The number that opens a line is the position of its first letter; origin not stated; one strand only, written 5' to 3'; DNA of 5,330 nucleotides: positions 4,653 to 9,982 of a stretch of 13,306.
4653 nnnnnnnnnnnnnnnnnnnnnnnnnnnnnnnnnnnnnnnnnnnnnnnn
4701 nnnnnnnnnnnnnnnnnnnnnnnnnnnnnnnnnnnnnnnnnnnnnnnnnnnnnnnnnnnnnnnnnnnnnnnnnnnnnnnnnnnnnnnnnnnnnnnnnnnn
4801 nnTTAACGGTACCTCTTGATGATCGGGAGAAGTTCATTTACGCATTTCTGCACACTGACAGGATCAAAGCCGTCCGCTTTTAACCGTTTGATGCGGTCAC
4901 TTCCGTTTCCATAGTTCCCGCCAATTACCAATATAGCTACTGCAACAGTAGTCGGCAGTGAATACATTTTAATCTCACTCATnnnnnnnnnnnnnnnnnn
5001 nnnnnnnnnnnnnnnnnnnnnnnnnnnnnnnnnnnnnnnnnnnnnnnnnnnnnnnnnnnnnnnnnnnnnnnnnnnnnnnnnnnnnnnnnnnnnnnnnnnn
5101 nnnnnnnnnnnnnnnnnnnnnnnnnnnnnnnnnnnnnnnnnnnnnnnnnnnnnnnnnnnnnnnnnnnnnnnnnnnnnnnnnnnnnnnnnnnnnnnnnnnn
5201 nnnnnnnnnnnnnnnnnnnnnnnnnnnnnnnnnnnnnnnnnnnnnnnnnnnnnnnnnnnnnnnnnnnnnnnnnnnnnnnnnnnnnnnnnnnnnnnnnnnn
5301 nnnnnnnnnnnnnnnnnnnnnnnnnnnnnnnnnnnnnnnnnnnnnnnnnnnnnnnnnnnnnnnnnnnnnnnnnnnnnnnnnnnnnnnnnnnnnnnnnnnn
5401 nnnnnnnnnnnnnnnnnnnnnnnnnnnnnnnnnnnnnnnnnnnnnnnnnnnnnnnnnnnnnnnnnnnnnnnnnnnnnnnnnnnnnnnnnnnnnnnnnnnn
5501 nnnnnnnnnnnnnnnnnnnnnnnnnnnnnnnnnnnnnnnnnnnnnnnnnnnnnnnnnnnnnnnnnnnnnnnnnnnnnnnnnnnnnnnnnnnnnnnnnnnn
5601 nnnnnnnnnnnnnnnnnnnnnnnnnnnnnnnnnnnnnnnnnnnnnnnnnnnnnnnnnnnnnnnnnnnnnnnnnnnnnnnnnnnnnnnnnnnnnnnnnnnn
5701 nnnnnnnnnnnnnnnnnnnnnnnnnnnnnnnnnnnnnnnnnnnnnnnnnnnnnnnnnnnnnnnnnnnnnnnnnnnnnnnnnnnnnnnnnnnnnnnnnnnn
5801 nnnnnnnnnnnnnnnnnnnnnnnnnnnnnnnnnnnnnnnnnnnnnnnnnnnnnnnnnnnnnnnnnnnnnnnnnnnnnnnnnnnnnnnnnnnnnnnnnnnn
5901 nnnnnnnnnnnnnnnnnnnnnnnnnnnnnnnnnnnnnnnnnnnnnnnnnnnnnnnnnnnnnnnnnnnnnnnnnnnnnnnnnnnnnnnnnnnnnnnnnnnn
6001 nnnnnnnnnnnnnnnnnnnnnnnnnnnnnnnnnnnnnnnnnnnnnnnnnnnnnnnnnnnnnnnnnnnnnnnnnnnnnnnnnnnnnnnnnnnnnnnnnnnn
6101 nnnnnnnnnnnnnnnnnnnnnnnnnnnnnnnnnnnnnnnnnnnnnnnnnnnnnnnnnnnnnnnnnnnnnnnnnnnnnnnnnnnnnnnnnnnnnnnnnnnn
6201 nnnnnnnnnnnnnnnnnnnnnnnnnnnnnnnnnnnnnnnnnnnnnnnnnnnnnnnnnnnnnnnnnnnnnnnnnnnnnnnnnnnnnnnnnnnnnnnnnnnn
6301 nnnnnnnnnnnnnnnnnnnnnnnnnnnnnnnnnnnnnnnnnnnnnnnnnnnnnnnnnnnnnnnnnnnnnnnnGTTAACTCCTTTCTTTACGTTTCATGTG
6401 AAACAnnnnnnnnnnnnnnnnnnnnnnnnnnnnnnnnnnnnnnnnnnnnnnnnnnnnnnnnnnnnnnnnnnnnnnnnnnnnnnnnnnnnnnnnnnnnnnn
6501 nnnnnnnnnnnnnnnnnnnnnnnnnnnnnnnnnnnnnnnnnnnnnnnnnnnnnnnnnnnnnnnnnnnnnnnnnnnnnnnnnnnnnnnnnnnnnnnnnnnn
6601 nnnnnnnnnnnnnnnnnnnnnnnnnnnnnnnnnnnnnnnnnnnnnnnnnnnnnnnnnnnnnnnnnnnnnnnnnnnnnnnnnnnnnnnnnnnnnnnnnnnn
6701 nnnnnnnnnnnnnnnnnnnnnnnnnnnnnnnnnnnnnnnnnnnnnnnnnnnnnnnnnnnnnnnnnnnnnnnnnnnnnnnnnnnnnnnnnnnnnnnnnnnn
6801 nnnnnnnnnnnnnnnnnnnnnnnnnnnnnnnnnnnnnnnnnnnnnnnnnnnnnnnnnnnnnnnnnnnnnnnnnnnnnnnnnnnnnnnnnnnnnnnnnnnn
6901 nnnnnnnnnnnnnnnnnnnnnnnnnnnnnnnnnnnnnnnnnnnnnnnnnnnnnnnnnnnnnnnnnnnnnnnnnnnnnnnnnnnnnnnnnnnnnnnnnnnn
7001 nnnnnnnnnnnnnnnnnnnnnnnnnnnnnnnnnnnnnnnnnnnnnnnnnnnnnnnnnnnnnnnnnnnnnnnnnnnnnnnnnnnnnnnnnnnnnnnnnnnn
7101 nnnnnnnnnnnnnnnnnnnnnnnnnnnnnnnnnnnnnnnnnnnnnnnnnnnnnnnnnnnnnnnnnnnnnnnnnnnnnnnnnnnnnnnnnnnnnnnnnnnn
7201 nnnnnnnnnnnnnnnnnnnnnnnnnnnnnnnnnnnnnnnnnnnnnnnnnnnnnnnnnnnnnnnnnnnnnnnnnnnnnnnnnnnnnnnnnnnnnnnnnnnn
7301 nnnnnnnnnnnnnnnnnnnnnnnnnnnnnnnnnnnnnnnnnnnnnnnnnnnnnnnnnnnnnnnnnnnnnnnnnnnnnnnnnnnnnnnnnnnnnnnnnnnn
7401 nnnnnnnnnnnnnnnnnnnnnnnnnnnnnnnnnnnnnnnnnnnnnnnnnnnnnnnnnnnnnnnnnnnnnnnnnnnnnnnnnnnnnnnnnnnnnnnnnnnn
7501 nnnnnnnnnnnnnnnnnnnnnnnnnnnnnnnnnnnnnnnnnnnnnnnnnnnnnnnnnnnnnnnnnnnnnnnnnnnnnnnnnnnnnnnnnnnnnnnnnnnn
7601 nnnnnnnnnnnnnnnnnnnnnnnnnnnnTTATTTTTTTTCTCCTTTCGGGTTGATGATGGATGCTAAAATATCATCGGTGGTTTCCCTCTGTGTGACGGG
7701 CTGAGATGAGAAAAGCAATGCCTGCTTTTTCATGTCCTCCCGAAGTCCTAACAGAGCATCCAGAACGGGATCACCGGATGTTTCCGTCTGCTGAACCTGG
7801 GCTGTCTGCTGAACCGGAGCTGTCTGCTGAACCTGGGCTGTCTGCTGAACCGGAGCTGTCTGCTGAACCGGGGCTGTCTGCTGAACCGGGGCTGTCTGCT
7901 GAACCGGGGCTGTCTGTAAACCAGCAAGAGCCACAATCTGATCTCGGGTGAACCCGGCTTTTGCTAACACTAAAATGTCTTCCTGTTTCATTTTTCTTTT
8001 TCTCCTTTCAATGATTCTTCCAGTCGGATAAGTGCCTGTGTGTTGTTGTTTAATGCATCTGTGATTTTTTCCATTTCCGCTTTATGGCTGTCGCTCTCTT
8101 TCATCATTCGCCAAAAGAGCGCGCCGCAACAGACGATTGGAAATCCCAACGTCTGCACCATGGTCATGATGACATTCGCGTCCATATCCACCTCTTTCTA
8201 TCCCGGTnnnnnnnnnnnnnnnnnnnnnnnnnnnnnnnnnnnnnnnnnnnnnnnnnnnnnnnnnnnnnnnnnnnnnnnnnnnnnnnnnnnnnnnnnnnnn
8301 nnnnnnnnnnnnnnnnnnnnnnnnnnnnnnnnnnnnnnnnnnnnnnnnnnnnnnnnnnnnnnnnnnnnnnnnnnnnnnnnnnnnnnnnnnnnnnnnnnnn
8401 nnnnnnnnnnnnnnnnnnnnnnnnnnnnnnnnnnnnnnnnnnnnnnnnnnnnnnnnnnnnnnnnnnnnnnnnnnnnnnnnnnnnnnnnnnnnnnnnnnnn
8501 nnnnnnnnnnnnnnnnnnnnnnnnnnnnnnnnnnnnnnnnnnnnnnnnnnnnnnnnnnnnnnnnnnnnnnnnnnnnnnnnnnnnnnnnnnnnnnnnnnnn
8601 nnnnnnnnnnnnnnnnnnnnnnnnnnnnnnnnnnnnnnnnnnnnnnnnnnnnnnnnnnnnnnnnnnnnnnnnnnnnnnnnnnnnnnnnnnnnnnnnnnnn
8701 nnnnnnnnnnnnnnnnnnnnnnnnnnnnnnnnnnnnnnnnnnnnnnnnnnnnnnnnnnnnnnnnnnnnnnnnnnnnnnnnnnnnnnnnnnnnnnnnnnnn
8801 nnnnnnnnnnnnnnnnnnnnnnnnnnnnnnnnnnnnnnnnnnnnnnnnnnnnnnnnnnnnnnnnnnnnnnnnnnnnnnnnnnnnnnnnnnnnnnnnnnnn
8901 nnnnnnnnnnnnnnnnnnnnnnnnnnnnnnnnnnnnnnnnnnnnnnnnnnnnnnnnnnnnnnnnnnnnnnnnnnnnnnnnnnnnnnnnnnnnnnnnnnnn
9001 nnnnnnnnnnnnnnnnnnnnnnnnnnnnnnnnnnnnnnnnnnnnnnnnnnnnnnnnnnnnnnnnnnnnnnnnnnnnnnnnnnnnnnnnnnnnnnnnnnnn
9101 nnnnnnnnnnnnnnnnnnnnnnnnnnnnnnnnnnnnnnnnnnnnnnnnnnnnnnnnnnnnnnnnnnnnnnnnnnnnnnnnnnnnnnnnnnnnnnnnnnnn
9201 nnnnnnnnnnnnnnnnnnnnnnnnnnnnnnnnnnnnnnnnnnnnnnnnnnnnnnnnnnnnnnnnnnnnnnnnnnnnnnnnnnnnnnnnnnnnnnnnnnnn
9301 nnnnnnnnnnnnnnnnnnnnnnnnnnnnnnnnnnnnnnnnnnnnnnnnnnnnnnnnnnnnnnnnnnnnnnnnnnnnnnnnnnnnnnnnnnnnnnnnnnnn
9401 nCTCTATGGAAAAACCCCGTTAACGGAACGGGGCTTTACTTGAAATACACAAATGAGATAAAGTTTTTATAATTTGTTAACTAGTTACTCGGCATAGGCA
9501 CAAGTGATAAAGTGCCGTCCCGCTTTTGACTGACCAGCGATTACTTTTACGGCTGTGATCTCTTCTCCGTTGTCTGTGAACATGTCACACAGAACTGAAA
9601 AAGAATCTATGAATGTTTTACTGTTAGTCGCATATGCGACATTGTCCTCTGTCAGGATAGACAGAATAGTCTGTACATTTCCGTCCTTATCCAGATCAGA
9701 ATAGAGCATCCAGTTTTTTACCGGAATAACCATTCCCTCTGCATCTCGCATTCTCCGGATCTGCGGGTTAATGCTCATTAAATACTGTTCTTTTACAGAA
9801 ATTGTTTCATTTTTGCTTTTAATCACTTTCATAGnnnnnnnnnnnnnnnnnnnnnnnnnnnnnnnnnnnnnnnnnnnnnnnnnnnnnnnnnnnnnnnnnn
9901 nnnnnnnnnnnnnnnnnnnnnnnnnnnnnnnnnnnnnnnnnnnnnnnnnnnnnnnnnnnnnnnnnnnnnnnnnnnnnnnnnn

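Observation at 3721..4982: Small CW_7-like ORF coupled to a CBD-less two-domain hydrolase: possible PlyC-like two-component lysin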

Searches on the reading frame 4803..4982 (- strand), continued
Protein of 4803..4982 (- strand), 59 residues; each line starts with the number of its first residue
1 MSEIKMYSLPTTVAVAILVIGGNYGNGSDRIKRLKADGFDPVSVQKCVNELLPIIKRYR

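Call 82: find_homologous_proteins(query=A4, max_evalue=0.001)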
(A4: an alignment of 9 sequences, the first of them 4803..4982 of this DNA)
Query A4 (9 sequences) (59 aa, profile of the alignment): 721 proteins with E <= 0.001 among 2598 candidates; the best 120 are listed.
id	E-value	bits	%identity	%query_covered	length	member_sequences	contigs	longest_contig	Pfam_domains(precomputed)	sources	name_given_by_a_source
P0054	9.0e-28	113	71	86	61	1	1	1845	PF08230.17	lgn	-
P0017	1.2e-27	113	91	98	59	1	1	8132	PF08230.17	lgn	-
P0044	1.5e-27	113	83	100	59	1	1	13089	PF08230.17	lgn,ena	-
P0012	1.8e-27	112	92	100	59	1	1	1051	PF08230.17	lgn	-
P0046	1.9e-27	112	86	100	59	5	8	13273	PF08230.17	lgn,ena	-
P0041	1.9e-27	112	85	100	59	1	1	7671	PF08230.17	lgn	-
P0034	2.7e-27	112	85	100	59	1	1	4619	PF08230.17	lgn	-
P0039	3.0e-27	112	85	100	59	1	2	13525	PF08230.17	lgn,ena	-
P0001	3.0e-27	112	93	100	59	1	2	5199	PF08230.17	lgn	-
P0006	3.1e-27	112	93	100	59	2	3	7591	PF08230.17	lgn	-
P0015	3.2e-27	112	93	100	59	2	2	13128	PF08230.17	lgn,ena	-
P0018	3.4e-27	112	88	100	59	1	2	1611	PF08230.17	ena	-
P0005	3.7e-27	111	93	100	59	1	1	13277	PF08230.17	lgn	-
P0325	4.1e-27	111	65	86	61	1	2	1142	PF08230.17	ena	-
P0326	4.4e-27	111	65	97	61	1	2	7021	PF08230.17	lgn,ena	-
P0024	4.5e-27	111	86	100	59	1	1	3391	PF08230.17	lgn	-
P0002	4.7e-27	111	93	100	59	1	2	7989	PF08230.17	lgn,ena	-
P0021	5.3e-27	111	92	100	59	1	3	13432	PF08230.17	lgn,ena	-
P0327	5.4e-27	111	47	73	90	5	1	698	PF08230.17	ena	-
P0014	5.4e-27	111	93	100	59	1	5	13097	PF08230.17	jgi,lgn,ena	jgi:hypothetical protein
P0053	5.8e-27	111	76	98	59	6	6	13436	PF08230.17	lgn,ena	-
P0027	5.8e-27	111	85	100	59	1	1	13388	PF08230.17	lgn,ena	-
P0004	6.2e-27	111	93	100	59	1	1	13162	PF08230.17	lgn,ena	-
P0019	6.3e-27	111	93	100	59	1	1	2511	PF08230.17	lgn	-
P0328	6.3e-27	111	51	76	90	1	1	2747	PF08230.17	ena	-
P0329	6.7e-27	111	61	86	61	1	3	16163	PF08230.17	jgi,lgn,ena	jgi:hypothetical protein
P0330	7.0e-27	111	71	86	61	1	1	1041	PF08230.17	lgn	-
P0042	7.5e-27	110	85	100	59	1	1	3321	PF08230.17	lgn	-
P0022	7.6e-27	110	88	98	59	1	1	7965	PF08230.17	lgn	-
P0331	8.4e-27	110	61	86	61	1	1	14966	PF08230.17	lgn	-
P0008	8.5e-27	110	92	100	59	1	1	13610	PF08230.17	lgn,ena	-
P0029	8.7e-27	110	86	98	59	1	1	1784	PF08230.17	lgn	-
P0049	8.9e-27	110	85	100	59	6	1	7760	PF08230.17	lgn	-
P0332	9.0e-27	110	52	95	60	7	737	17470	PF08230.17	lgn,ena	-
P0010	9.2e-27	110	93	98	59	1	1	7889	PF08230.17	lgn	-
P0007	9.5e-27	110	93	100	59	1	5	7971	PF08230.17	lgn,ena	-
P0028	9.9e-27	110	85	100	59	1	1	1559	PF08230.17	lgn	-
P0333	1.0e-26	110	63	97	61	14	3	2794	PF08230.17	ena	-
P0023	1.0e-26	110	88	98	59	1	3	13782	PF08230.17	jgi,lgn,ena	jgi:hypothetical protein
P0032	1.2e-26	110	85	100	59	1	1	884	PF08230.17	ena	-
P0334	1.3e-26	110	71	86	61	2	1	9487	PF08230.17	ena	-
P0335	1.3e-26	110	50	95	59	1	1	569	PF08230.17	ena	-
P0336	1.3e-26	110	55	93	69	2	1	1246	PF08230.17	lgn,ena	-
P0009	1.4e-26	110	93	100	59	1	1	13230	PF08230.17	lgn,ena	-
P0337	1.4e-26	110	69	86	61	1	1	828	PF08230.17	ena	-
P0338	1.4e-26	110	61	97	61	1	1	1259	PF08230.17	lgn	-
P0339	1.6e-26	109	51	86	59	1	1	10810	PF08230.17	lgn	-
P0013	1.7e-26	109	92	100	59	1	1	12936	PF08230.17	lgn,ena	-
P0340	1.8e-26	109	59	86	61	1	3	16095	PF08230.17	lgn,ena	-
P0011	2.2e-26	109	93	100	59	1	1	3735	PF08230.17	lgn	-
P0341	2.2e-26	109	55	93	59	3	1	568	PF08230.17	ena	-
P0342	2.2e-26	109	69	86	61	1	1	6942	PF08230.17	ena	-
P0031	2.2e-26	109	83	100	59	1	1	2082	PF08230.17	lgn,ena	-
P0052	2.5e-26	109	81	100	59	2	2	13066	PF08230.17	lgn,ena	-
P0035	2.6e-26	109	86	100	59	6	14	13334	PF08230.17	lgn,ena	-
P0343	2.8e-26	109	55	93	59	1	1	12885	PF08230.17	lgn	-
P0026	2.8e-26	109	86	98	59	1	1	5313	PF08230.17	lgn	-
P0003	3.0e-26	108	93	100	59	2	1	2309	PF08230.17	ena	-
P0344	3.1e-26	108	48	95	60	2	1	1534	PF08230.17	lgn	-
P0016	3.2e-26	108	93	100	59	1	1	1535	PF08230.17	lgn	-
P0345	3.3e-26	108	53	86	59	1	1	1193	PF08230.17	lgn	-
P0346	3.7e-26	108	53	93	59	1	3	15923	PF08230.17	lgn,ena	-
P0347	3.7e-26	108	59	86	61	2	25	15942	PF08230.17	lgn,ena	-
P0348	3.7e-26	108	53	86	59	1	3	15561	PF08230.17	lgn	-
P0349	3.8e-26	108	55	93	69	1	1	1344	PF08230.17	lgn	-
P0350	3.9e-26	108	55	93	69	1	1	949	PF08230.17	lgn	-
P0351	3.9e-26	108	67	86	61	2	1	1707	PF08230.17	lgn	-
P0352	4.0e-26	108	50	95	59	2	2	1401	PF08230.17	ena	-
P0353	4.2e-26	108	53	93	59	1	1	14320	PF08230.17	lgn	-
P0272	4.2e-26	108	57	86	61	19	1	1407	PF08230.17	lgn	-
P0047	4.6e-26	108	88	98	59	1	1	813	PF08230.17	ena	-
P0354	4.6e-26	108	65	86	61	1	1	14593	PF08230.17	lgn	-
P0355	5.0e-26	108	67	86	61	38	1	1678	PF08230.17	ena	-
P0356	5.0e-26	108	69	86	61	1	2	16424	PF08230.17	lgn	-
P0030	5.2e-26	108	90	98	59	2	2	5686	PF08230.17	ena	-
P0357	5.8e-26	108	71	86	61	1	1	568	PF08230.17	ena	-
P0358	6.9e-26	107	65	86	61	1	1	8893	PF08230.17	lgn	-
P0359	7.1e-26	107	69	86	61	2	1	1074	PF08230.17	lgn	-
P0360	7.4e-26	107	61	97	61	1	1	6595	PF08230.17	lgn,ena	-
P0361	7.4e-26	107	55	86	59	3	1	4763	PF08230.17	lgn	-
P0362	7.6e-26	107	50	95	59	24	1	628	PF08230.17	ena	-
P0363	7.7e-26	107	56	93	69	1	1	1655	PF08230.17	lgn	-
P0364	7.8e-26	107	50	95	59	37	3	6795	PF08230.17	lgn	-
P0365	7.8e-26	107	65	97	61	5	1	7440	PF08230.17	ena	-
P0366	7.9e-26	107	63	97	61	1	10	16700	PF08230.17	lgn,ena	-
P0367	8.4e-26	107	55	86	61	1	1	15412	PF08230.17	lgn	-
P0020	8.5e-26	107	88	100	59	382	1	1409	PF08230.17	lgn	-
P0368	8.6e-26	107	56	97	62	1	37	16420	PF08230.17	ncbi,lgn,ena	-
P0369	9.5e-26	107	53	98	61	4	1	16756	PF08230.17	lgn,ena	-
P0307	9.7e-26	107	58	85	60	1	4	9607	PF08230.17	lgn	-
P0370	1.1e-25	107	55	86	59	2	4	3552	PF08230.17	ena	-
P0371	1.1e-25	107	53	86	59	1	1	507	PF08230.17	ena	-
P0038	1.1e-25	107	86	100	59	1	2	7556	PF08230.17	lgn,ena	-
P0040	1.1e-25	107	84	98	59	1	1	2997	PF08230.17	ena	-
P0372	1.2e-25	107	59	86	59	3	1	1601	PF08230.17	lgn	-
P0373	1.2e-25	107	53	86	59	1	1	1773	PF08230.17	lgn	-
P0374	1.2e-25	107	52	98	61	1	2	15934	PF08230.17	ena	-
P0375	1.2e-25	107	61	86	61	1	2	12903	PF08230.17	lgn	-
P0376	1.2e-25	107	52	95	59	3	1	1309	PF08230.17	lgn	-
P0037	1.2e-25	107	90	98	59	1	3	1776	PF08230.17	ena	-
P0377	1.4e-25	106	57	86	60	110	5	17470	PF08230.17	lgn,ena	-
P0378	1.4e-25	106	55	86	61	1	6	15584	PF08230.17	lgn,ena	-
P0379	1.4e-25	106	56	66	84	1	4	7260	PF08230.17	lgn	-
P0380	1.5e-25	106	59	86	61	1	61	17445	PF08230.17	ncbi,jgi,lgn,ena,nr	jgi:hypothetical protein|nr:MAG TPA_asm: Cpl-7 lysozyme C-terminal domain [Caudoviricetes sp.]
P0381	1.5e-25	106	65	97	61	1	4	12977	PF08230.17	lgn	-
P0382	1.5e-25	106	61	97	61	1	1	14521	PF08230.17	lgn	-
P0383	1.5e-25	106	53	93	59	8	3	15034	PF08230.17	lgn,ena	-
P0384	1.6e-25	106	59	86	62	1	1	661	PF08230.17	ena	-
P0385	1.6e-25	106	59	86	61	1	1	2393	PF08230.17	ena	-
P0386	1.6e-25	106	60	97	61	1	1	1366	PF08230.17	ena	-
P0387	1.7e-25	106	59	92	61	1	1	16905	PF08230.17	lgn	-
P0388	1.7e-25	106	55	86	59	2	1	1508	PF08230.17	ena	-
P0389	1.8e-25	106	61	86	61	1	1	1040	PF08230.17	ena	-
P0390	1.8e-25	106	59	86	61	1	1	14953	PF08230.17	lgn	-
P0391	1.9e-25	106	56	97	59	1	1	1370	PF08230.17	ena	-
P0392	1.9e-25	106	58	88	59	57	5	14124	PF08230.17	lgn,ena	-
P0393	1.9e-25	106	52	88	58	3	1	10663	PF08230.17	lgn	-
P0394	1.9e-25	106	63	97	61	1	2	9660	PF08230.17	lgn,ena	-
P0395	2.0e-25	106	51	86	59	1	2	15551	PF08230.17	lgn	-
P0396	2.0e-25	106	54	97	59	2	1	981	PF08230.17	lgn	-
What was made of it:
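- Checked: The best 120 are all 58-90 aa, mostly 59-61 (call 82).
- There are 721 homologue clusters, and the best 120 are 58-90 aa on 13-17.5-kb contigs (call 82). There are hundreds of clusters (call 82).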

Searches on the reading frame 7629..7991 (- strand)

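Call 5: search_protein_families(library=pfam, proteins=[window:7629-7991:-], max_evalue=1)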
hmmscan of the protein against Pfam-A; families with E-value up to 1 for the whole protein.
window:7629-7991:- (120 aa): 1 family
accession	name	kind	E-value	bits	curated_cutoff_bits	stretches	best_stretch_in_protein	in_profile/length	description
PF03153.18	TFIIA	-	0.25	11.7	36.2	1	29-114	195-278/415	Transcription factor IIA, alpha/beta subunit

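Call 6: search_protein_families(library=phrogs, proteins=[window:7629-7991:-], max_evalue=0.1)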
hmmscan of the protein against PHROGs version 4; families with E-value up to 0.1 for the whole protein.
window:7629-7991:- (120 aa): 7 families
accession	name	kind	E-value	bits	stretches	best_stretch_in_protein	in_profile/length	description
phrog_7964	-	unknown function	0.00052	20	1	28-66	154-192/269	-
phrog_5070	-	unknown function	0.0031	18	1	30-66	115-151/182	-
phrog_10966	-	unknown function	0.0077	17.2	1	4-72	42-108/252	-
phrog_4602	-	other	0.037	14.9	1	29-72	92-141/220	transglycosylase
phrog_14620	-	unknown function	0.04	15.1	1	4-67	17-79/138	-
phrog_13350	-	unknown function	0.041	14.4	1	28-68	218-256/302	-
phrog_7011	-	DNA, RNA and nucleotide metabolism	0.069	13.5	1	23-68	207-270/303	Gp2.5-like ssDNA binding protein and ssDNA annealing protein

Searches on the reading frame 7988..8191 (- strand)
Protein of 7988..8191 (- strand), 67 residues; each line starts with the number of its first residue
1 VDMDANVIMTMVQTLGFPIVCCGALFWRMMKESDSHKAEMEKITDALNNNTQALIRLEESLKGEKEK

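Call 20: search_protein_families(library=pfam, proteins=[window:7988-8191:-], max_evalue=1)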
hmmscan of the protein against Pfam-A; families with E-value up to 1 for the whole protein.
window:7988-8191:- (67 aa): 3 families
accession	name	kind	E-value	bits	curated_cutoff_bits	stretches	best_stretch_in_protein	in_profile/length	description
PF13207.12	AAA_17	-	0.072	13.8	27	1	10-55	14-61/136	AAA domain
PF10828.13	DUF2570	-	0.097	13.1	26.6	1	13-65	5-57/108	Protein of unknown function (DUF2570)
PF02754.22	CCG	-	0.11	13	20.6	1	20-55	39-74/85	Cysteine-rich domain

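Call 67: search_protein_families(library=phrogs, proteins=[window:7988-8191:-], max_evalue=0.01)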
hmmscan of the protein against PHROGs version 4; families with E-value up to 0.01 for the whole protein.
window:7988-8191:- (67 aa): 2 families
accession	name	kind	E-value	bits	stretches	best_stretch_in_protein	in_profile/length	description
phrog_4898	-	lysis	7.2e-09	36.8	1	7-62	3-52/62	holin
phrog_9829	-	unknown function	1.5e-05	26.3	1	8-64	3-59/95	-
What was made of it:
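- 7988..8191 (-): Holin gene (67 aa, one transmembrane segment, GTG start) and first gene of the late operon. In relatives it directly precedes the CW_7-hydrolase pair. PHROG 4898 'holin' gives E 7.2e-9 (call 67).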

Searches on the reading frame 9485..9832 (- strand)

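Call 20: search_protein_families(library=pfam, proteins=[window:9485-9832:-], max_evalue=1)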
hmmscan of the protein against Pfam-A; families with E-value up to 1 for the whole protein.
window:9485-9832:- (115 aa): 1 family
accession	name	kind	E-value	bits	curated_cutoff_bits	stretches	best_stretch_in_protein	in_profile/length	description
PF17427.7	Phi29_Phage_SSB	-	2.9e-07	31.2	25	1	31-110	37-119/123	Phage Single-stranded DNA-binding protein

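Call 67: search_protein_families(library=phrogs, proteins=[window:9485-9832:-], max_evalue=0.01)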
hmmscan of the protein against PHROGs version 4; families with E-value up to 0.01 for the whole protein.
window:9485-9832:- (115 aa): 2 families
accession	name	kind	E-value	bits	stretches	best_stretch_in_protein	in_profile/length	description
phrog_14995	-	DNA, RNA and nucleotide metabolism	0.0011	20.3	1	44-110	51-117/122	single strand DNA binding protein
phrog_6243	-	DNA, RNA and nucleotide metabolism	0.0016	19.2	1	19-107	62-156/166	single strand DNA binding protein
